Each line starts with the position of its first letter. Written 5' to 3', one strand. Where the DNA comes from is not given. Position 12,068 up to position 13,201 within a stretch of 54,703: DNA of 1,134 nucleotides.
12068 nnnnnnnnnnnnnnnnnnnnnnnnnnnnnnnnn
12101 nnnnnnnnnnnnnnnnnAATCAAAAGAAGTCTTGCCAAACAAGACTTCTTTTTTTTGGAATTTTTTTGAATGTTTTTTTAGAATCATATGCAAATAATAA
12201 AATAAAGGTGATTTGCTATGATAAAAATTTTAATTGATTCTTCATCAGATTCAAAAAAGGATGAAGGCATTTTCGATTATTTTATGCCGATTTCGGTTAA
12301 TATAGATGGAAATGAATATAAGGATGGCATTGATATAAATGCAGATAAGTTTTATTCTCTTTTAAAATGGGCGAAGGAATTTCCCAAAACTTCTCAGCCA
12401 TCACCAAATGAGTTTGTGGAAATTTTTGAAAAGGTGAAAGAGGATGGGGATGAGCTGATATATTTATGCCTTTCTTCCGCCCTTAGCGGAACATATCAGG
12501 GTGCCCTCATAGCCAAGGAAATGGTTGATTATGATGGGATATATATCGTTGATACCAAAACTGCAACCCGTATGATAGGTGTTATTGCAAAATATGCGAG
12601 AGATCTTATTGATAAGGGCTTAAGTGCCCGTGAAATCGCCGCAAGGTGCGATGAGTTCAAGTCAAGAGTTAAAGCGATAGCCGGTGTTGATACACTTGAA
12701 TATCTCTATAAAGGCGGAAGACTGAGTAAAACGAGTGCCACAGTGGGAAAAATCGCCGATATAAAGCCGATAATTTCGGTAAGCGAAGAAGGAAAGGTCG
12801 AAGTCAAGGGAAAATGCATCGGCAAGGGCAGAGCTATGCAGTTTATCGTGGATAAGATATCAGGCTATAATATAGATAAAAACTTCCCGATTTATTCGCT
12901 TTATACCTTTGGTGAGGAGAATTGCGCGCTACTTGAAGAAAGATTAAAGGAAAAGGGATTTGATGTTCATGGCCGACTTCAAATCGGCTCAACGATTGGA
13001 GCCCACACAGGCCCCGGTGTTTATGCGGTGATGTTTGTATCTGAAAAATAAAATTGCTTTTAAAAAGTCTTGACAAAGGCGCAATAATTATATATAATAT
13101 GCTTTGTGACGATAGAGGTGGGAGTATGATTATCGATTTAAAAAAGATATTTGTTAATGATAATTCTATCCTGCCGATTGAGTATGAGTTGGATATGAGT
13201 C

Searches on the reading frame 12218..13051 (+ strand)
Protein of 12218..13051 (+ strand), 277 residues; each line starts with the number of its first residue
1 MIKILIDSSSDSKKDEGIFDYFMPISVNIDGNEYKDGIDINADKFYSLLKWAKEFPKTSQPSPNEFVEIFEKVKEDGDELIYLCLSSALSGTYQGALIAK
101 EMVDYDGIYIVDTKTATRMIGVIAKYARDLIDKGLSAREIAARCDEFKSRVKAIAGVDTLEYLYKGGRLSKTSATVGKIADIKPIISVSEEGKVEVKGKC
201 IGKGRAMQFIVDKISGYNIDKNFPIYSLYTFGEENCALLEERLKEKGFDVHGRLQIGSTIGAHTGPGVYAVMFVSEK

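Call 57: search_protein_families(library=pfam, proteins=[window:12218-13051:+], max_evalue=0.001)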
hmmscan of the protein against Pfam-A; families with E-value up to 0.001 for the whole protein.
window:12218-13051:+ (277 aa): 1 family
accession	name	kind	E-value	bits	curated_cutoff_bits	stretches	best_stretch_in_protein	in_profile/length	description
PF02645.21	DegV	-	4.9e-74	249.6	27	1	2-275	2-279/280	Uncharacterised protein, DegV family COG1307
